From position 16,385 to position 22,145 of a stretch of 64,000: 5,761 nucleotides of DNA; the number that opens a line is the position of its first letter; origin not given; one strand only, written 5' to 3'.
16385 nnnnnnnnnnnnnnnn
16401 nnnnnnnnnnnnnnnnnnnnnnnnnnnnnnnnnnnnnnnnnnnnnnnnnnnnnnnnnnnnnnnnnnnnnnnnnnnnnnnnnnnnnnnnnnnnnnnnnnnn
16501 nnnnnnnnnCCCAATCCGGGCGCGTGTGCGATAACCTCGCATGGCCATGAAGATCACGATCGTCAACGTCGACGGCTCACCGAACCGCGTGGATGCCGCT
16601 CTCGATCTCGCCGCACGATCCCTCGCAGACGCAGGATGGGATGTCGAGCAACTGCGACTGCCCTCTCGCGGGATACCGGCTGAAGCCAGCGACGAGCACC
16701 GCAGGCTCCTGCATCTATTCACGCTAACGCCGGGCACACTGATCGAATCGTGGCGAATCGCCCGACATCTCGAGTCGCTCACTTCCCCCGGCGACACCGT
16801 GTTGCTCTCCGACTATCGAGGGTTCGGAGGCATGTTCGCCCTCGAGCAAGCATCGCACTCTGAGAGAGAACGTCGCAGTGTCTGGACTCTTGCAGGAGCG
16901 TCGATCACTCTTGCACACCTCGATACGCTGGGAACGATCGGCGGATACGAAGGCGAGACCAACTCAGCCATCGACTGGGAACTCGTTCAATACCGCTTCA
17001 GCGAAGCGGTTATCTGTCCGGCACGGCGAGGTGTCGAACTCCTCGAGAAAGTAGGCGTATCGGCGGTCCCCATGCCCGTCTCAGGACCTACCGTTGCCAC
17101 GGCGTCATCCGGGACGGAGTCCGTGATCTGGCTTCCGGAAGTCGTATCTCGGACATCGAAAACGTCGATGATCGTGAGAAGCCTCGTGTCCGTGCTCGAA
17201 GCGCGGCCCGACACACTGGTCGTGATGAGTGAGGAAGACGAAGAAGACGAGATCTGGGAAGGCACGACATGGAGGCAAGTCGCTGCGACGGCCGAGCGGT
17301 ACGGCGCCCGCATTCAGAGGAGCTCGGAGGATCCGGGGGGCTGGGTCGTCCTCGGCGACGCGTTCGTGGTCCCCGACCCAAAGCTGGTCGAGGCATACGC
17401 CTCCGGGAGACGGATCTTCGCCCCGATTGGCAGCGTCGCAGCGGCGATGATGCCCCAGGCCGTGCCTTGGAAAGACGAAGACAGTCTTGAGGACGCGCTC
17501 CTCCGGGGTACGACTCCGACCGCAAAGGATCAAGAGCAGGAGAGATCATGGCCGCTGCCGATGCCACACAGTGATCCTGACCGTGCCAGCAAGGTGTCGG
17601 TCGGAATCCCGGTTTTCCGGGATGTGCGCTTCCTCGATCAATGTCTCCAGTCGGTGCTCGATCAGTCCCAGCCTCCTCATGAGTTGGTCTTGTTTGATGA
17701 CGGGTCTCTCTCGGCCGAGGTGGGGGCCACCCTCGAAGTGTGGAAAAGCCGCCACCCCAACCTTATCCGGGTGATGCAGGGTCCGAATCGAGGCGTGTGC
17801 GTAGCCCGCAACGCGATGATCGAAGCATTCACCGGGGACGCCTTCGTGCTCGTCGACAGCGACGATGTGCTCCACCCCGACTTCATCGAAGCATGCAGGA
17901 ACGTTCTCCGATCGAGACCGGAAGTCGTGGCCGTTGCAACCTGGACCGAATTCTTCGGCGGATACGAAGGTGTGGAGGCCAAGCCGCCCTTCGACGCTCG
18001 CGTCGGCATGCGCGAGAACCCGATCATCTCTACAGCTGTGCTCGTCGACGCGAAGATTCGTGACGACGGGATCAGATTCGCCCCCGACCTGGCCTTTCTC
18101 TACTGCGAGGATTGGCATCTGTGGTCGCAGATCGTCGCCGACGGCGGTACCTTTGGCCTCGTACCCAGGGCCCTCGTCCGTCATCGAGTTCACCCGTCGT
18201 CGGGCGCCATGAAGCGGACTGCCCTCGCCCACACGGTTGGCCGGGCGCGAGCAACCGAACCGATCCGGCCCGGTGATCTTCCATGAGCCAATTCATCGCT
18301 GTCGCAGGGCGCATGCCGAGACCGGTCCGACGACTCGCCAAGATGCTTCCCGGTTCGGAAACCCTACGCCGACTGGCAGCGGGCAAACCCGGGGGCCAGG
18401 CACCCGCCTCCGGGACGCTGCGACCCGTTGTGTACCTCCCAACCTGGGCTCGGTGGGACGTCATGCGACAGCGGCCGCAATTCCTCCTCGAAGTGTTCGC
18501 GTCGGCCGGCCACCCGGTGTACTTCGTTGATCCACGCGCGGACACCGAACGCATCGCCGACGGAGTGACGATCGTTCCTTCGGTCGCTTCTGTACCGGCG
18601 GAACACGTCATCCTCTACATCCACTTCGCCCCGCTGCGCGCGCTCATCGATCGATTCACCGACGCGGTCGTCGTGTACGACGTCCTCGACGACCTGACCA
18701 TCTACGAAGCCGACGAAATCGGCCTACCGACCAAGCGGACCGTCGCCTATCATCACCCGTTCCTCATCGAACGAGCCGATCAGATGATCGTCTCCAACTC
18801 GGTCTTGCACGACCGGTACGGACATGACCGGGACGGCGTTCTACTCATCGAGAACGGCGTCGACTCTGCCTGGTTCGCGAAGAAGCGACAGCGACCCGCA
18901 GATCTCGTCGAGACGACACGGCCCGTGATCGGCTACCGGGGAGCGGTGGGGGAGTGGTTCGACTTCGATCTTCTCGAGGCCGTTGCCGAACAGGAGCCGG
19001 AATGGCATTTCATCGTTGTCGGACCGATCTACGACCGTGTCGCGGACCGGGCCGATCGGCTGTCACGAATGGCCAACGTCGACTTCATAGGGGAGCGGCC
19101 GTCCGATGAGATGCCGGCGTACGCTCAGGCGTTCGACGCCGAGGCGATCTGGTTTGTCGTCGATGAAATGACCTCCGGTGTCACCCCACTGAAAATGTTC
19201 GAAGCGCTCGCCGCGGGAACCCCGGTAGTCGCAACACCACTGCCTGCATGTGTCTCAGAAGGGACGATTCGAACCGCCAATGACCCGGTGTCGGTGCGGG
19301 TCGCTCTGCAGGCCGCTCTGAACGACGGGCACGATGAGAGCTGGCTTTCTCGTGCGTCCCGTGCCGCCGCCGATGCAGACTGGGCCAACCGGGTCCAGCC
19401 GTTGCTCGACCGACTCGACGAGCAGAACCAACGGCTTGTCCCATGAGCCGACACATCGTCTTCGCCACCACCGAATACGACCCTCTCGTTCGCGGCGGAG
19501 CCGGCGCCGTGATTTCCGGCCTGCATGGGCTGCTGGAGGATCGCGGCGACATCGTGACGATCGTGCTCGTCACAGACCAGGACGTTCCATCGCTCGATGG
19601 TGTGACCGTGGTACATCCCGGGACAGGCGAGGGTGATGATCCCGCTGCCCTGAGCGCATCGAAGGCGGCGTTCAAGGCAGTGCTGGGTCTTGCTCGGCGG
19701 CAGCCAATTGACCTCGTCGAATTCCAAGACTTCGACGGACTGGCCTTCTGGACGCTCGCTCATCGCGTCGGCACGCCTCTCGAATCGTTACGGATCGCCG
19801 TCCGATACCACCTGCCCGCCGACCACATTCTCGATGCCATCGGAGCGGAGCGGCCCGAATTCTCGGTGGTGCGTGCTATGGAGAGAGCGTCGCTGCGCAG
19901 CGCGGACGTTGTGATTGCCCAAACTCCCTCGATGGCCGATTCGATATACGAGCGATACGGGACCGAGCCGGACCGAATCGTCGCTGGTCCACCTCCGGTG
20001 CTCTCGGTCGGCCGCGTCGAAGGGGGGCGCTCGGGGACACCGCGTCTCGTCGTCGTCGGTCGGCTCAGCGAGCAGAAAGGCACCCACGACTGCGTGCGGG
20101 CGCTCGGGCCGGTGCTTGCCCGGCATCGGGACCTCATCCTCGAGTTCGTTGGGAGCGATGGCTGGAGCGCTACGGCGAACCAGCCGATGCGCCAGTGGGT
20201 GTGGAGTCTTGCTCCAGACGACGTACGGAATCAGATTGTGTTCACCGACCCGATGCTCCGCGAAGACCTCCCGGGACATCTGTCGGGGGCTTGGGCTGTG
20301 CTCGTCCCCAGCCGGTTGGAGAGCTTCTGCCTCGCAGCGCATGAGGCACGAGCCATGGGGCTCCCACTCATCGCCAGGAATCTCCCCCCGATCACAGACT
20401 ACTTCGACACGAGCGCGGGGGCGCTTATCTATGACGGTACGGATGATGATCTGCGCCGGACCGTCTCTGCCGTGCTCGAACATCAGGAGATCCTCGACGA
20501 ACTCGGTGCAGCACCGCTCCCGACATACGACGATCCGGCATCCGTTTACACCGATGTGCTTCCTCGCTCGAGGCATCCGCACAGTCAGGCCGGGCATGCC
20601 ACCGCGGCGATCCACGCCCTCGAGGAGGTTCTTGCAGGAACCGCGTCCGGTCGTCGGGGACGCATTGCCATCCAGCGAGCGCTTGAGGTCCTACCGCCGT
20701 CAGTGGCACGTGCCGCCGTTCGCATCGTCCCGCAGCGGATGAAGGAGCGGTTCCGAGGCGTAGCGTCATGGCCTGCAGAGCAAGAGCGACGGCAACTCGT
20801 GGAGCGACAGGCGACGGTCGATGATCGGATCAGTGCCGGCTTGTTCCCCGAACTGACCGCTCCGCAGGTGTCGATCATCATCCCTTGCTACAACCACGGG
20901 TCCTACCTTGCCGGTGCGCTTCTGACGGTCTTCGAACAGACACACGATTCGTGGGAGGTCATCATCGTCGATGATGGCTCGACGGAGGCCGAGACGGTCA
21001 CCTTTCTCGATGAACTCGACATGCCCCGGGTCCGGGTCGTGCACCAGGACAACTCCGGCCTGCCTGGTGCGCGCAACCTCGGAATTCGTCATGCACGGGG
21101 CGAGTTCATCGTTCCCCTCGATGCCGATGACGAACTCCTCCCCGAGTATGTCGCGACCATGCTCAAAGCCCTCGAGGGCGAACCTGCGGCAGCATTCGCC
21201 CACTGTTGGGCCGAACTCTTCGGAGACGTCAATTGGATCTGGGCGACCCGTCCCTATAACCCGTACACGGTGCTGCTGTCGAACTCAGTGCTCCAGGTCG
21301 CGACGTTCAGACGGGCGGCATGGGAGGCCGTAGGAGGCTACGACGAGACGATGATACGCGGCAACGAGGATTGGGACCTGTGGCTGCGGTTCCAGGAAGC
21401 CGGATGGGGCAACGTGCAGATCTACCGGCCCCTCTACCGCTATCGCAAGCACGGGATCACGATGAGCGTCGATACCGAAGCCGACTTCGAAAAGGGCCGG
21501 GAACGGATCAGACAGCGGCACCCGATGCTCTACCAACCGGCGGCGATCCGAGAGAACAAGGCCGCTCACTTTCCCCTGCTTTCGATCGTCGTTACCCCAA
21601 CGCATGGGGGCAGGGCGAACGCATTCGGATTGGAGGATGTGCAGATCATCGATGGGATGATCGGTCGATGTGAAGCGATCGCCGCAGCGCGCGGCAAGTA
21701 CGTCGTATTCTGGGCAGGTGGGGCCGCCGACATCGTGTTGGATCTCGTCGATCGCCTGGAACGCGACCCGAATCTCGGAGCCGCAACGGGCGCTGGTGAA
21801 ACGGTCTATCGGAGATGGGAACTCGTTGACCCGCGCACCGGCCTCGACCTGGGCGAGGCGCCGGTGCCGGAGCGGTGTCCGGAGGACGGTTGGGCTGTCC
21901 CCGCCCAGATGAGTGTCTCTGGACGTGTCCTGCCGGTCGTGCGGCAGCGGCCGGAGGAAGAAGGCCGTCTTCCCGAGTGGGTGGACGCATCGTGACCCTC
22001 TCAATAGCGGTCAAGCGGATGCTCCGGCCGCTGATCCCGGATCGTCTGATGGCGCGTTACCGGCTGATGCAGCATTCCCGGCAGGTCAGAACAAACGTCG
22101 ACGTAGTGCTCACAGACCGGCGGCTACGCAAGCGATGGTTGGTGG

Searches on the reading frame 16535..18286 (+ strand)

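Call 17: search_protein_families(library=pfam, proteins=[window:16535-18286:+], max_evalue=0.001)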
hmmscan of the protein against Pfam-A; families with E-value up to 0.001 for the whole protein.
window:16535-18286:+ (583 aa): 2 families
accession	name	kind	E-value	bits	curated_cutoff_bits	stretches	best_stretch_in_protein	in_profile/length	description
PF00535.33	Glycos_transf_2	-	1.9e-19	70.6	23.3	1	355-476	1-121/168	Glycosyl transferase family 2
PF13641.12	Glyco_tranf_2_3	-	4.1e-14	53.6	27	1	354-468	3-120/230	Glycosyltransferase like family 2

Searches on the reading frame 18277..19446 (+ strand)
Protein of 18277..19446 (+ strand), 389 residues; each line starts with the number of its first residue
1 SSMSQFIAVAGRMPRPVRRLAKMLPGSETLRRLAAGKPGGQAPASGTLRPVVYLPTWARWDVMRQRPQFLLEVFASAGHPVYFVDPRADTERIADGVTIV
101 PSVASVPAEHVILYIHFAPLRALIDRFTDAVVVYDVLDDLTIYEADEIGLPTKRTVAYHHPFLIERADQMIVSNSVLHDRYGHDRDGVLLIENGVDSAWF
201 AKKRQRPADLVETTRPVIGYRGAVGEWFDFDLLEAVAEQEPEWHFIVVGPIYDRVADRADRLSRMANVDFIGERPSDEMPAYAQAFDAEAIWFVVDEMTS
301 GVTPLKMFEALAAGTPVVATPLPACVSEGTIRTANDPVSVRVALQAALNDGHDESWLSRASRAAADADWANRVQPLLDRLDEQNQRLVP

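Call 17: search_protein_families(library=pfam, proteins=[window:18277-19446:+], max_evalue=0.001)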
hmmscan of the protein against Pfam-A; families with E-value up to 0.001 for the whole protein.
window:18277-19446:+ (389 aa): 3 families
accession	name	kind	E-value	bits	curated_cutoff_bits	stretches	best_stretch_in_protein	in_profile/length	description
PF13692.12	Glyco_trans_1_4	-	8.6e-10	39.5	27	1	232-329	20-118/142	Glycosyl transferases group 1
PF00534.26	Glycos_transf_1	-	7.6e-09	35.8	26.4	1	213-321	13-123/172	Glycosyl transferases group 1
PF13524.12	Glyco_trans_1_2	-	2.1e-06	28.2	25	1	232-378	5-144/144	Glycosyl transferase-like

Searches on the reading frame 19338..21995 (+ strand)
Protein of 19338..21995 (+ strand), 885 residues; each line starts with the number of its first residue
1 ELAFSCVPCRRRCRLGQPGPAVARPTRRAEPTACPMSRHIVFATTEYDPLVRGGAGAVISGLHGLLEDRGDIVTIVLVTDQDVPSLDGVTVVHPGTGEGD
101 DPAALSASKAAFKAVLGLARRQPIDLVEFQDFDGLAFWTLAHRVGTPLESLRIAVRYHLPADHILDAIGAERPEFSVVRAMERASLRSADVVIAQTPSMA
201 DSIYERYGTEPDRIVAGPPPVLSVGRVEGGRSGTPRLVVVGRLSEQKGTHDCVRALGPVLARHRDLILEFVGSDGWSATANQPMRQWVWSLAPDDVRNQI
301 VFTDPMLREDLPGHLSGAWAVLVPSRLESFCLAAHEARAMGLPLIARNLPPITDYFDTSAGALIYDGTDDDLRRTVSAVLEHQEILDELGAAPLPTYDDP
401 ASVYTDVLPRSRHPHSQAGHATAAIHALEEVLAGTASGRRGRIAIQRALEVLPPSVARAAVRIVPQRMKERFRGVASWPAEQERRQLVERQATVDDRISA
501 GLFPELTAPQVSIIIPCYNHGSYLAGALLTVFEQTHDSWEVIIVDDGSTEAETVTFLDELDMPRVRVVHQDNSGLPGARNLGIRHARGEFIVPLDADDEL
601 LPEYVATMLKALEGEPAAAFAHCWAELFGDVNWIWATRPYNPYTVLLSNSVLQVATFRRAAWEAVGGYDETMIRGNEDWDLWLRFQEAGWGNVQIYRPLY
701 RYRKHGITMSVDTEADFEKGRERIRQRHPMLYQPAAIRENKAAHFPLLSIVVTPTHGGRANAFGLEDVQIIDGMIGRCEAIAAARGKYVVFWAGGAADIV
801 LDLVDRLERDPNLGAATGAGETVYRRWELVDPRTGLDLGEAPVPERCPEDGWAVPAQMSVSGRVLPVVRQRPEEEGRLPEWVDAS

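Call 17: search_protein_families(library=pfam, proteins=[window:19338-21995:+], max_evalue=0.001)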
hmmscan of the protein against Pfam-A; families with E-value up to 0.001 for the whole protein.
window:19338-21995:+ (885 aa): 9 families
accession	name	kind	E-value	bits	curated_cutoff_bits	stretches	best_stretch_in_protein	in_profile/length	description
PF00535.33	Glycos_transf_2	-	2.2e-33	116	23.3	1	512-645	1-139/168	Glycosyl transferase family 2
PF00534.26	Glycos_transf_1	-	6.8e-17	62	26.4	1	232-389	13-165/172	Glycosyl transferases group 1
PF13692.12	Glyco_trans_1_4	-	7.6e-15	55.9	27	1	235-381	2-141/142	Glycosyl transferases group 1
PF10111.15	Glyco_tranf_2_2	-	9e-14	52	27.3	1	512-688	1-202/276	Glycosyltransferase like family 2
PF13579.12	Glyco_trans_4_4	-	2.3e-11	44.7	29.7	1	53-218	1-156/158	Glycosyl transferase 4-like domain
PF13641.12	Glyco_tranf_2_3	-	4e-11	43.8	27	1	509-699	1-208/230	Glycosyltransferase like family 2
PF13439.12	Glyco_transf_4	-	1.5e-09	38.6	28.5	1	53-220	2-165/170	Glycosyltransferase Family 4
PF20706.3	GT4-conflict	-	1.5e-09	37.8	26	1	180-346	138-310/385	Family 4 Glycosyltransferase in conflict systems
PF13632.12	Glyco_trans_2_3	-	0.00019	21.7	27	1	591-691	2-112/198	Glycosyl transferase family group 2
